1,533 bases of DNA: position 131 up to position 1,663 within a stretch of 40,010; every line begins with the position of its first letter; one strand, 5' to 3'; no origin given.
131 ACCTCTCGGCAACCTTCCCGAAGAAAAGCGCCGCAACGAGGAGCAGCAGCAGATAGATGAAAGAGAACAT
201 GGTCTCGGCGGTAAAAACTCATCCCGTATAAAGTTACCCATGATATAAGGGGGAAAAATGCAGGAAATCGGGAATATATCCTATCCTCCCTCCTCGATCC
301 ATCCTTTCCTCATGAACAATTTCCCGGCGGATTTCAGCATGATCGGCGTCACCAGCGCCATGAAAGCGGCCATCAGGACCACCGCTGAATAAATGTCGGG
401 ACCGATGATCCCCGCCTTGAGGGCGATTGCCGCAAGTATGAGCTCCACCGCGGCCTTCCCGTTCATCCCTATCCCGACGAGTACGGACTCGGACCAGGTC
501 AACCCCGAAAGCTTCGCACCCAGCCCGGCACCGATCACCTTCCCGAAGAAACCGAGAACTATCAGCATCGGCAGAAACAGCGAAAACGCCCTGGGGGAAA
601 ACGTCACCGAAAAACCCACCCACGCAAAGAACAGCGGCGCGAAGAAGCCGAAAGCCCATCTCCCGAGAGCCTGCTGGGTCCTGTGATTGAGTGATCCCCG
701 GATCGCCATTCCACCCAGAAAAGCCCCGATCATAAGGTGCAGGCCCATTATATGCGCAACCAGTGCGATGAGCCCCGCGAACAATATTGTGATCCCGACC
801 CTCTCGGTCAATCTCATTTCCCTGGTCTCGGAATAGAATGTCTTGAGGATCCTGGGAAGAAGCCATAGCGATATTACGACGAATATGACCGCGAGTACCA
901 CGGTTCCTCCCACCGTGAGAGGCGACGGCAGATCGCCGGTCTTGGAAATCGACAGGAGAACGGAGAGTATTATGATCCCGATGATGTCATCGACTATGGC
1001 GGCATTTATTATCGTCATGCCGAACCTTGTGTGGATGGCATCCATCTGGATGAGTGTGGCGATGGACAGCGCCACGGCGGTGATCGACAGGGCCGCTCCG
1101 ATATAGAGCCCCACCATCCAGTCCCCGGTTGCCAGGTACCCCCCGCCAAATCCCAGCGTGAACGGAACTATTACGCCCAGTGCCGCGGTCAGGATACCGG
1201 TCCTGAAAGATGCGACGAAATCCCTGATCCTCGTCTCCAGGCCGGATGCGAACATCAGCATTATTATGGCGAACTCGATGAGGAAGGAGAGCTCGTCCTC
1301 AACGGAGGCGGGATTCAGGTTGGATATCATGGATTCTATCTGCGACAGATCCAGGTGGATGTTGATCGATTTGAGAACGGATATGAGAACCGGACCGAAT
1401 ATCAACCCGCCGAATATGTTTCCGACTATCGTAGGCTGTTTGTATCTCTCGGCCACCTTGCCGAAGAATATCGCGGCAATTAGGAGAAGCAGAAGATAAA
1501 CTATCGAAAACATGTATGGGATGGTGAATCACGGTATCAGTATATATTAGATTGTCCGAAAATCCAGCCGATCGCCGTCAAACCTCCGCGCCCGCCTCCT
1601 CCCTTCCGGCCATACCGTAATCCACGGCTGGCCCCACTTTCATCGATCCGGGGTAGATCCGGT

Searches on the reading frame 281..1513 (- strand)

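Call 3: search_protein_families(library=pfam, proteins=[window:281-1513:-], max_evalue=1)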
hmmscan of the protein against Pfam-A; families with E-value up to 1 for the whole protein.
window:281-1513:- (410 aa): 2 families
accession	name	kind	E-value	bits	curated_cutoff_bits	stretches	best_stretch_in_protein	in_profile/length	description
PF00999.27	Na_H_Exchanger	-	2.1e-49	168.8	26.2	1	12-394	6-370/375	Sodium/hydrogen exchanger, transmembrane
PF22850.1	CATSPERD-E_C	-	0.21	11.5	27.4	1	162-224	146-209/215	CATSPERD/E C-terminal domain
